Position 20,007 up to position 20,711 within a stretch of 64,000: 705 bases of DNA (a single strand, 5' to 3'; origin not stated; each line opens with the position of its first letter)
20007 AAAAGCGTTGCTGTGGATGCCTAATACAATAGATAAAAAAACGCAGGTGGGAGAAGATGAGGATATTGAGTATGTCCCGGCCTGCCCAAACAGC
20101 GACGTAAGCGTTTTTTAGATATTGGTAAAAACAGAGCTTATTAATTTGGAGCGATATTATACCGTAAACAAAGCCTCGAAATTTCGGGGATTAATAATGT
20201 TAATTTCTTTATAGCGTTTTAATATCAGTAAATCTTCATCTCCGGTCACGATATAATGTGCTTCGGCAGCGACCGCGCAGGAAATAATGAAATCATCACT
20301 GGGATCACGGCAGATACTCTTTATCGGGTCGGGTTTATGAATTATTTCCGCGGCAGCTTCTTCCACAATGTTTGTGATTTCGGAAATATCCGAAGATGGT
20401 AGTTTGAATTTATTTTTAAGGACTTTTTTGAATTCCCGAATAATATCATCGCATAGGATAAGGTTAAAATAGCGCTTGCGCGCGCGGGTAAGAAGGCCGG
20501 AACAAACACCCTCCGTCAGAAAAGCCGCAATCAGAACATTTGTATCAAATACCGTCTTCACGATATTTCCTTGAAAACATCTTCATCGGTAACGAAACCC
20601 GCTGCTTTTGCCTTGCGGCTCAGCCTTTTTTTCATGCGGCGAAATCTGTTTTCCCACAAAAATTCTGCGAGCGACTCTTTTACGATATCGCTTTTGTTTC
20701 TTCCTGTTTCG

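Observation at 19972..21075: PIN/RHH toxin-antitoxin cassette bracketed by a decayed duplicate of the ECF sigma gene 5' end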

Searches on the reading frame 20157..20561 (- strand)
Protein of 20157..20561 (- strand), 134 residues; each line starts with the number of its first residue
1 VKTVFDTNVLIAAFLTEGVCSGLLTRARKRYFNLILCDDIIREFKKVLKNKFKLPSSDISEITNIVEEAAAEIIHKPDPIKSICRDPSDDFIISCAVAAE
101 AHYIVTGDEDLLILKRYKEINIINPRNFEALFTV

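Call 5: search_protein_families(library=pfam, proteins=[window:20157-20561:-], max_evalue=0.01)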
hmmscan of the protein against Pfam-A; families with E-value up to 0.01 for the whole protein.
window:20157-20561:- (134 aa): 3 families
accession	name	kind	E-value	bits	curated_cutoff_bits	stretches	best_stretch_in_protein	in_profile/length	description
PF13470.12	PIN_3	-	1.9e-19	71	27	1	2-109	1-114/115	PIN domain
PF01850.27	PIN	-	0.00021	22.3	23.6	1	4-111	2-114/120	PIN domain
PF10130.15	PIN_2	-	0.0014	19.3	22.4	1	4-112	1-116/133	PIN domain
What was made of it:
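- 20157..20561 (-): PIN_3-family toxin gene (134 aa). Pfam PF13470 1.9e-19 (call 5).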

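Call 8: find_encoding_contigs(protein=window:20157-20561:-, flank=6000, max_places=8)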
Protein window:20157-20561:- (134 aa): 13 contigs read that carry it; 8 places shown.
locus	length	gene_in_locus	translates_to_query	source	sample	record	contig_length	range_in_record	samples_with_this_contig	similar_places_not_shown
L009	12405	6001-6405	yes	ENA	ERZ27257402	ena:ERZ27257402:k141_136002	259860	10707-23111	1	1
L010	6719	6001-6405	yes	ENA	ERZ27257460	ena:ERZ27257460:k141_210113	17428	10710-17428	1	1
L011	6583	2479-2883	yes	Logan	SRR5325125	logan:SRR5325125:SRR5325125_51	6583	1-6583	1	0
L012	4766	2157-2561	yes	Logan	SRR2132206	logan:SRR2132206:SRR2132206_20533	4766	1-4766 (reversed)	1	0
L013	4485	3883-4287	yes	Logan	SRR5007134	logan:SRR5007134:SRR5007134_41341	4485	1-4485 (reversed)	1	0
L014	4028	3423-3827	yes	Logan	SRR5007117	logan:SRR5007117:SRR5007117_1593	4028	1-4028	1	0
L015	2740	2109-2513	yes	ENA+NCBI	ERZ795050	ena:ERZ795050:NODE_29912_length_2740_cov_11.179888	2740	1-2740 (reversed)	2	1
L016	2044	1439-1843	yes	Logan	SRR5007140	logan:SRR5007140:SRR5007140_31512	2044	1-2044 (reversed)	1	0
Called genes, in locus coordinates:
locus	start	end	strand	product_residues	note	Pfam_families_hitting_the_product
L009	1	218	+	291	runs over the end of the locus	PF02653:BPD_transp_2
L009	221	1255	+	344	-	PF02653:BPD_transp_2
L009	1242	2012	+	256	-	PF00005:ABC_tran, PF13304:AAA_21 (faint), PF12399:BCA_ABC_TP_C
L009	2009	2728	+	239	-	PF00005:ABC_tran, PF13304:AAA_21 (faint)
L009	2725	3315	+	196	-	PF13472:Lipase_GDSL_2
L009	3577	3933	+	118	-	-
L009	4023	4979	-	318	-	PF13490:zf-HC2, PF10039:DUF2275 (weak)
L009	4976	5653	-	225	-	PF07638:Sigma70_ECF (faint), PF04542:Sigma70_r2, PF08281:Sigma70_r4_2, PF04545:Sigma70_r4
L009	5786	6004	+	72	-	PF01402:RHH_1 (weak)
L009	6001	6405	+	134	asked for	PF13470:PIN_3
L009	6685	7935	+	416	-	PF00872:Transposase_mut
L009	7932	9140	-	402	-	-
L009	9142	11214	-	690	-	-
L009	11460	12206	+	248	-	PF13488:Gly-zipper_Omp (weak)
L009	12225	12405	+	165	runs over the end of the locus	PF02915:Rubrerythrin, PF21349:RUBY_RBDX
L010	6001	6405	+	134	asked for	PF13470:PIN_3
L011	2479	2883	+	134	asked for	PF13470:PIN_3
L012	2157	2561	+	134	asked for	PF13470:PIN_3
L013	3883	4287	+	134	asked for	PF13470:PIN_3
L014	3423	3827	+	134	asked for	PF13470:PIN_3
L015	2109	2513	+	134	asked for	PF13470:PIN_3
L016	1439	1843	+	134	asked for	PF13470:PIN_3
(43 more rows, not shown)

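Call 21: find_homologous_proteins(query=window:20157-20561:-, max_evalue=1e-10)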
Query window:20157-20561:- (134 aa): 775 proteins with E <= 1e-10 among 830 candidates; the best 120 are listed.
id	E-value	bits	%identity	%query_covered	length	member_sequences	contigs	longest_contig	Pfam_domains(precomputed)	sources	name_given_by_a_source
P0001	3.6e-81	287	100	100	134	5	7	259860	PF13470.13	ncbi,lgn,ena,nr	ncbi:MAG TPA: putative toxin-antitoxin system toxin component, PIN family [Smithellaceae bacterium]|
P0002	3.2e-69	249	89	98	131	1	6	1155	PF13470.13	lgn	-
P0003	1.1e-65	237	85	99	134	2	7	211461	PF13470.13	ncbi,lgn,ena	-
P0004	3.9e-63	229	83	99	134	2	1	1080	PF01850.28,PF13470.13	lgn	-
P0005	6.2e-59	215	76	99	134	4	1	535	PF01850.28,PF13470.13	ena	-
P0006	7.9e-59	215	76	99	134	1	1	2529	PF01850.28,PF13470.13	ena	-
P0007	1.5e-58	214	76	99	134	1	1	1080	PF01850.28,PF13470.13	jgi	-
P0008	1.7e-58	214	75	99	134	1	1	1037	PF01850.28,PF13470.13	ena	-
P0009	2.6e-58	213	77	99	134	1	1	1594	PF01850.28,PF13470.13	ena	-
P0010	3.1e-58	213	76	99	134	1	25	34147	PF01850.28,PF13470.13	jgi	jgi:putative PIN family toxin of toxin-antitoxin system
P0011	3.1e-58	213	76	99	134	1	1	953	PF01850.28,PF13470.13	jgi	jgi:putative PIN family toxin of toxin-antitoxin system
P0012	3.1e-58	213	75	99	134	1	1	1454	PF01850.28,PF13470.13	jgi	jgi:putative PIN family toxin of toxin-antitoxin system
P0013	3.1e-58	213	75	99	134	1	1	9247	PF01850.28,PF13470.13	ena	-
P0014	3.6e-58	213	76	99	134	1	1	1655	PF01850.28,PF13470.13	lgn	-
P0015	3.8e-58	213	75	99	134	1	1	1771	PF01850.28,PF13470.13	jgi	jgi:putative PIN family toxin of toxin-antitoxin system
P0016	4.6e-58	213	76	99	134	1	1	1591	PF01850.28,PF13470.13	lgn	-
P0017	6.0e-58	212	76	99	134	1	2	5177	PF01850.28,PF13470.13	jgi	jgi:putative PIN family toxin of toxin-antitoxin system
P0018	9.0e-58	212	76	99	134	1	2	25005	PF01850.28,PF13470.13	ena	-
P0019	9.5e-58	212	75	99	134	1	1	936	PF01850.28,PF13470.13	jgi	jgi:putative PIN family toxin of toxin-antitoxin system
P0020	9.5e-58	212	75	99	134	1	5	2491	PF01850.28,PF13470.13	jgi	jgi:putative PIN family toxin of toxin-antitoxin system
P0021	1.2e-57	211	74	99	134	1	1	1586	PF01850.28,PF13470.13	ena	-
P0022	1.4e-57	211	75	99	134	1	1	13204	PF01850.28,PF13470.13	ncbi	-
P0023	1.6e-57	211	76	99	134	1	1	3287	PF01850.28,PF13470.13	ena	-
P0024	1.6e-57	211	75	99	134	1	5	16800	PF01850.28,PF13470.13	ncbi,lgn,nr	ncbi:MAG: putative toxin-antitoxin system toxin component, PIN family [Proteobacteria bacterium]|nr:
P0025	1.7e-57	211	75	99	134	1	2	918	PF01850.28,PF13470.13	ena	-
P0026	1.8e-57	211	75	99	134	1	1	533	PF01850.28,PF13470.13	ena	-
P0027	1.8e-57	211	77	99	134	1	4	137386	PF01850.28,PF13470.13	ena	-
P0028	2.0e-57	211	75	99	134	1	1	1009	PF01850.28,PF13470.13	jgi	jgi:putative PIN family toxin of toxin-antitoxin system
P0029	2.3e-57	210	74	99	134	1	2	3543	PF01850.28,PF13470.13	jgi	jgi:putative PIN family toxin of toxin-antitoxin system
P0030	2.3e-57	210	75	99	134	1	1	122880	PF01850.28,PF13470.13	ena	-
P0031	2.5e-57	210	75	99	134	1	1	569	PF01850.28,PF13470.13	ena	-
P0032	2.6e-57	210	74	99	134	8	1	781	PF01850.28,PF13470.13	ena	-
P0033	2.6e-57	210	75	99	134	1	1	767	PF01850.28,PF13470.13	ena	-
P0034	3.0e-57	210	73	99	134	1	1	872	PF01850.28,PF13470.13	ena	-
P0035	3.1e-57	210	75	99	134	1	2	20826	PF01850.28,PF13470.13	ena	-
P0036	3.2e-57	210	74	99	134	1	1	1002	PF01850.28,PF13470.13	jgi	jgi:putative PIN family toxin of toxin-antitoxin system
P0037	3.6e-57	210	74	99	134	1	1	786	PF01850.28,PF13470.13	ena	-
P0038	3.7e-57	210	75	99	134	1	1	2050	PF01850.28,PF13470.13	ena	-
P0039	4.1e-57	210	75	99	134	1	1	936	PF01850.28,PF13470.13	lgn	-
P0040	4.2e-57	210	74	99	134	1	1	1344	PF01850.28,PF13470.13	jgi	jgi:putative PIN family toxin of toxin-antitoxin system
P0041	4.5e-57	209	74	99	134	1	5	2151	PF01850.28,PF13470.13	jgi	jgi:uncharacterized protein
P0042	4.8e-57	209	76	99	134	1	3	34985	PF01850.28,PF13470.13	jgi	-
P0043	5.2e-57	209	75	99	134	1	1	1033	PF01850.28,PF13470.13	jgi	jgi:putative PIN family toxin of toxin-antitoxin system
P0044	5.4e-57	209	75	99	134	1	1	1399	PF01850.28,PF13470.13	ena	-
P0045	5.6e-57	209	75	99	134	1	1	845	PF01850.28,PF13470.13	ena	-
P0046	5.6e-57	209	74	99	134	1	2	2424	PF01850.28,PF13470.13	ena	-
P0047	6.0e-57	209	74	99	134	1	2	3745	PF01850.28,PF13470.13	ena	-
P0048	6.0e-57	209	75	99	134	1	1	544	PF13470.13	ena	-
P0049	6.2e-57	209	74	99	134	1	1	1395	PF01850.28,PF13470.13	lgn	-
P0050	6.5e-57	209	75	99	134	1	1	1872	PF01850.28,PF13470.13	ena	-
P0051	7.1e-57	209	74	99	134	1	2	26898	PF01850.28,PF13470.13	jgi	-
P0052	7.1e-57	209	75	99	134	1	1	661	PF01850.28,PF13470.13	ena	-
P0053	7.2e-57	209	75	99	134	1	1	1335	PF01850.28,PF13470.13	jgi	jgi:putative PIN family toxin of toxin-antitoxin system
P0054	7.3e-57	209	73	99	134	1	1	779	PF01850.28,PF13470.13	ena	-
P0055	8.7e-57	209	74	99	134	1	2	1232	PF01850.28,PF13470.13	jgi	jgi:putative PIN family toxin of toxin-antitoxin system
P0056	8.9e-57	208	72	99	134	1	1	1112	PF01850.28,PF13470.13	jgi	jgi:uncharacterized protein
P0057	9.0e-57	208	73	99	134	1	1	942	PF01850.28,PF13470.13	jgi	-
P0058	9.9e-57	208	74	99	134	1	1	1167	PF01850.28,PF13470.13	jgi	jgi:putative PIN family toxin of toxin-antitoxin system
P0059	1.0e-56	208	74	99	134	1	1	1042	PF01850.28,PF13470.13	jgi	jgi:putative PIN family toxin of toxin-antitoxin system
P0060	1.1e-56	208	74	99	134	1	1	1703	PF01850.28,PF13470.13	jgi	-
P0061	1.1e-56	208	74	99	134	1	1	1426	PF01850.28,PF13470.13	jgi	jgi:putative PIN family toxin of toxin-antitoxin system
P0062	1.2e-56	208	74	99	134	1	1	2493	PF01850.28,PF13470.13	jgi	jgi:putative PIN family toxin of toxin-antitoxin system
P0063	1.2e-56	208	72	99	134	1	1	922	PF01850.28,PF13470.13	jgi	-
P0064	1.2e-56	208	74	99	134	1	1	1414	PF01850.28,PF13470.13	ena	-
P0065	1.2e-56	208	74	99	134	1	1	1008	PF01850.28,PF13470.13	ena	-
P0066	1.3e-56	208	73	99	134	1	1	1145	PF01850.28,PF13470.13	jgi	jgi:putative PIN family toxin of toxin-antitoxin system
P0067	1.4e-56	208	76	99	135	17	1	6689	PF01850.28,PF13470.13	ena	-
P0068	1.4e-56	208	74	99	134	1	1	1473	PF01850.28,PF13470.13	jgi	-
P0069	1.4e-56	208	74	99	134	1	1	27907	PF01850.28,PF13470.13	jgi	jgi:uncharacterized protein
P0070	1.4e-56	208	75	99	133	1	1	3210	PF01850.28,PF13470.13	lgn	-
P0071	1.5e-56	208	74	99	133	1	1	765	PF01850.28,PF13470.13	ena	-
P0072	1.5e-56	208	73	100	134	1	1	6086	PF01850.28,PF13470.13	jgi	-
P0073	1.5e-56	208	73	99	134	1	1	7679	PF01850.28,PF13470.13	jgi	-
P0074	1.5e-56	208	71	99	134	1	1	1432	PF01850.28,PF13470.13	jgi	jgi:uncharacterized protein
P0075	1.6e-56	208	73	99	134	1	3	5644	PF01850.28,PF13470.13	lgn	-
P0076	1.7e-56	208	74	99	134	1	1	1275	PF01850.28,PF13470.13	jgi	-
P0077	1.9e-56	207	73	99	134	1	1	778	PF01850.28,PF13470.13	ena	-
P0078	2.0e-56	207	73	99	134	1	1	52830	PF01850.28,PF13470.13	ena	-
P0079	2.3e-56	207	74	99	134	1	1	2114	PF01850.28,PF13470.13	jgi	jgi:putative PIN family toxin of toxin-antitoxin system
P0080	2.4e-56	207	75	99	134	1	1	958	PF01850.28,PF13470.13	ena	-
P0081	2.4e-56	207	74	99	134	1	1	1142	PF01850.28,PF13470.13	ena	-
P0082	2.5e-56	207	74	99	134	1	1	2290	PF01850.28,PF13470.13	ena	-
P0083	2.5e-56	207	74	99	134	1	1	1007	PF01850.28,PF13470.13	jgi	jgi:putative PIN family toxin of toxin-antitoxin system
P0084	2.6e-56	207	74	99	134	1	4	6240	PF01850.28,PF13470.13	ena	-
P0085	2.6e-56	207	74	99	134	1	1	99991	PF01850.28,PF13470.13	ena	-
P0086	2.7e-56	207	74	99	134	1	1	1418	PF01850.28,PF13470.13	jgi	jgi:putative PIN family toxin of toxin-antitoxin system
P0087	2.7e-56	207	72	99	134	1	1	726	PF13470.13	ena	-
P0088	2.8e-56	207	75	99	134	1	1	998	PF01850.28,PF13470.13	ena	-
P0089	2.9e-56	207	72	99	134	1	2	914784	PF01850.28,PF13470.13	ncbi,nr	ncbi:MAG: hypothetical protein CSYNP_00664 [Syntrophus sp. SKADARSKE-3]|nr:hypothetical protein [Syn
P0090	3.2e-56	207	75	99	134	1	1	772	PF01850.28,PF13470.13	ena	-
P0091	3.3e-56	207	73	99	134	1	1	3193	PF01850.28,PF13470.13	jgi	jgi:putative PIN family toxin of toxin-antitoxin system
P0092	3.4e-56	207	74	99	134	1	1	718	PF01850.28,PF13470.13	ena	-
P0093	3.4e-56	207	72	99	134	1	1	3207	PF01850.28,PF13470.13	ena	-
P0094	3.4e-56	207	72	99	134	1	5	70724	PF01850.28,PF13470.13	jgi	jgi:putative PIN family toxin of toxin-antitoxin system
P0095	3.6e-56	207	74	99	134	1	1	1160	PF01850.28,PF13470.13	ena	-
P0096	3.7e-56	206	74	99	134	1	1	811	PF01850.28,PF13470.13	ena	-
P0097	3.7e-56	206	74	99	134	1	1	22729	PF01850.28,PF13470.13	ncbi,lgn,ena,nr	ncbi:MAG: putative toxin-antitoxin system toxin component, PIN family [Proteobacteria bacterium]|nr:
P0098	3.9e-56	206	74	99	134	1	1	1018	PF01850.28,PF13470.13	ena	-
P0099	4.2e-56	206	74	99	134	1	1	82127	PF01850.28,PF13470.13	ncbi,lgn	ncbi:MAG: putative toxin-antitoxin system toxin component, PIN family [Syntrophaceae bacterium]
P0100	4.5e-56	206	74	99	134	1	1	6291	PF01850.28,PF13470.13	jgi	jgi:putative PIN family toxin of toxin-antitoxin system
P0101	4.5e-56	206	72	99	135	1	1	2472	PF13470.13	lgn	-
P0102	4.6e-56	206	74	99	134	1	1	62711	PF01850.28,PF13470.13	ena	-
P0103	4.7e-56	206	72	99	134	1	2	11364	PF01850.28,PF13470.13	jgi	-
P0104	4.9e-56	206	73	99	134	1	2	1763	PF01850.28,PF13470.13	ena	-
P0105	5.0e-56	206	74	99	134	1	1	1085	PF01850.28,PF13470.13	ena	-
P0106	5.4e-56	206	72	99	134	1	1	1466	PF01850.28,PF13470.13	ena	-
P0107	5.7e-56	206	73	99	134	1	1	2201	PF01850.28,PF13470.13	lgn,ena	-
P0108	5.9e-56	206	74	99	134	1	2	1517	PF01850.28,PF13470.13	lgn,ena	-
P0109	5.9e-56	206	74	99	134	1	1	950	PF01850.28,PF13470.13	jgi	-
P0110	6.1e-56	206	72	99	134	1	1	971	PF01850.28,PF13470.13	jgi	-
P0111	6.6e-56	206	73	99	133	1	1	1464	PF01850.28,PF13470.13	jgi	-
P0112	7.3e-56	206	72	99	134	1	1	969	PF01850.28,PF13470.13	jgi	jgi:putative PIN family toxin of toxin-antitoxin system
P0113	7.9e-56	205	73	99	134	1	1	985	PF01850.28,PF13470.13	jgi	-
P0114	8.5e-56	205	73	99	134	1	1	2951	PF01850.28,PF13470.13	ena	-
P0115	9.0e-56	205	74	99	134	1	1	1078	PF01850.28,PF13470.13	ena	-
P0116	1.0e-55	205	73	99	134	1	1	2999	PF01850.28,PF13470.13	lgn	-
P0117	1.2e-55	205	72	99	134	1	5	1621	PF01850.28,PF13470.13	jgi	-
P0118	1.3e-55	205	71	99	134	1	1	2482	PF01850.28,PF13470.13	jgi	jgi:uncharacterized protein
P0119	1.3e-55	205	73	99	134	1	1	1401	PF01850.28,PF13470.13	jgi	jgi:putative PIN family toxin of toxin-antitoxin system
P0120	1.3e-55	205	72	99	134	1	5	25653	PF01850.28,PF13470.13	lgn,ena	-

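Call 28: find_encoding_contigs(protein=P0003, flank=5000, max_places=5)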
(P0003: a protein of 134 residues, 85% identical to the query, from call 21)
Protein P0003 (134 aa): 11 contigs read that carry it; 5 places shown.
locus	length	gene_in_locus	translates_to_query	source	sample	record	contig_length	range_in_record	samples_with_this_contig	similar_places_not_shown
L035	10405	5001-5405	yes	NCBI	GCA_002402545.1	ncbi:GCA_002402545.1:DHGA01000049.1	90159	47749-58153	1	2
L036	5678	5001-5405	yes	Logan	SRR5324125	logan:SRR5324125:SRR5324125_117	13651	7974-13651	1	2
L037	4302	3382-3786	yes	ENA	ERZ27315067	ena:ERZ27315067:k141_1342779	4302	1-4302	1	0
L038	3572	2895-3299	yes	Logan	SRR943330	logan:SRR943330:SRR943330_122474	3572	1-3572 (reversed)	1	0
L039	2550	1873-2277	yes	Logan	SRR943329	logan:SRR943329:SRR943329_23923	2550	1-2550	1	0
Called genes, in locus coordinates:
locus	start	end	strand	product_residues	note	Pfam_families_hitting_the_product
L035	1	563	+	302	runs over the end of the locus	-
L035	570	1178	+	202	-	PF00440:TetR_N, PF17932:TetR_C_24, PF13977:TetR_C_6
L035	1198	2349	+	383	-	PF02771:Acyl-CoA_dh_N, PF02770:Acyl-CoA_dh_M, PF00441:Acyl-CoA_dh_1, PF08028:Acyl-CoA_dh_2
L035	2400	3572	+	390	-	PF02771:Acyl-CoA_dh_N, PF02770:Acyl-CoA_dh_M, PF00441:Acyl-CoA_dh_1, PF08028:Acyl-CoA_dh_2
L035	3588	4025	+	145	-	PF01575:MaoC_dehydratas (weak), PF13452:FAS1_DH_region, PF22622:MFE-2_hydrat-2_N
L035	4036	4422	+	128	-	PF01575:MaoC_dehydratas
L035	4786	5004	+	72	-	PF01402:RHH_1 (weak)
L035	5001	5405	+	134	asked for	PF13470:PIN_3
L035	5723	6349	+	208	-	-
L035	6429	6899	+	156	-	-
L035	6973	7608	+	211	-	-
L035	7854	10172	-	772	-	PF13757:VIT_2, PF08487:VIT, PF00092:VWA, PF13519:VWA_2, PF13768:VWA_3, PF03544:TonB_C (weak)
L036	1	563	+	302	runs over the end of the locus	-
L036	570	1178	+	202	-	PF00440:TetR_N, PF17932:TetR_C_24, PF13977:TetR_C_6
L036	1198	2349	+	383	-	PF02771:Acyl-CoA_dh_N, PF02770:Acyl-CoA_dh_M, PF00441:Acyl-CoA_dh_1, PF08028:Acyl-CoA_dh_2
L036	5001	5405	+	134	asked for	PF13470:PIN_3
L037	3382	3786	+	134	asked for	PF13470:PIN_3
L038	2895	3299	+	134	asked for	PF13470:PIN_3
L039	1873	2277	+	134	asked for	PF13470:PIN_3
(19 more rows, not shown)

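Call 29: find_encoding_contigs(protein=P0002, flank=3000, max_places=6)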
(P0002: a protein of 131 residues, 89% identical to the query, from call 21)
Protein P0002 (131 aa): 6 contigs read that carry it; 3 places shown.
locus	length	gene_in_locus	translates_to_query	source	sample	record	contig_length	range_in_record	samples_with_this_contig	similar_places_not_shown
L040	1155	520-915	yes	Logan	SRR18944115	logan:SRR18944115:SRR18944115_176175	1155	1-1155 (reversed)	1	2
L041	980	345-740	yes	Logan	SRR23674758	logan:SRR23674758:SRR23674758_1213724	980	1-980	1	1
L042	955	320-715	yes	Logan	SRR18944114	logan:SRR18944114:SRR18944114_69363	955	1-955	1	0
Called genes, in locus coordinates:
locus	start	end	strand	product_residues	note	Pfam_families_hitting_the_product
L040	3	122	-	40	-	?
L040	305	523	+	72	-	PF01402:RHH_1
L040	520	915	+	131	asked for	PF13470:PIN_3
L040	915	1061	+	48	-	-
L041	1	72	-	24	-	?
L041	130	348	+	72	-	PF01402:RHH_1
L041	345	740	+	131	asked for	PF13470:PIN_3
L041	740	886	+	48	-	-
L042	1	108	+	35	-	?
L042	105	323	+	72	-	PF01402:RHH_1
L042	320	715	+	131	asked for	PF13470:PIN_3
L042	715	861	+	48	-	-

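Call 47: search_protein_families(library=ncbifam, proteins=[window:20157-20561:-], max_evalue=0.001)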
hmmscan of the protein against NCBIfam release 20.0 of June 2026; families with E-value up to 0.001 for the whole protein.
window:20157-20561:- (134 aa): 1 family
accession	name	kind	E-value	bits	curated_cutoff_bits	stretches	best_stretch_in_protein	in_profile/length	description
TIGR00305.1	TIGR00305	equivalog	2.4e-17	63.3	29.15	1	2-114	1-115/115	putative toxin-antitoxin system toxin component, PIN family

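Call 60: search_protein_families(library=phrogs, proteins=[L035:5723-6349:+, L035:6429-6899:+, L035:6952-7608:+, L040:915-1061:+], max_evalue=0.01)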
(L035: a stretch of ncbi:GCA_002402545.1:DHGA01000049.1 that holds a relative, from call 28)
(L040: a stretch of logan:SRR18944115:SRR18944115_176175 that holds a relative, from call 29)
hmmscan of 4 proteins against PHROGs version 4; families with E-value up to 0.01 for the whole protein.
L035:5723-6349:+ (208 aa): 0 families

L035:6429-6899:+ (156 aa): 0 families

L035:6952-7608:+ (218 aa): 0 families

L040:915-1061:+ (48 aa): 0 families
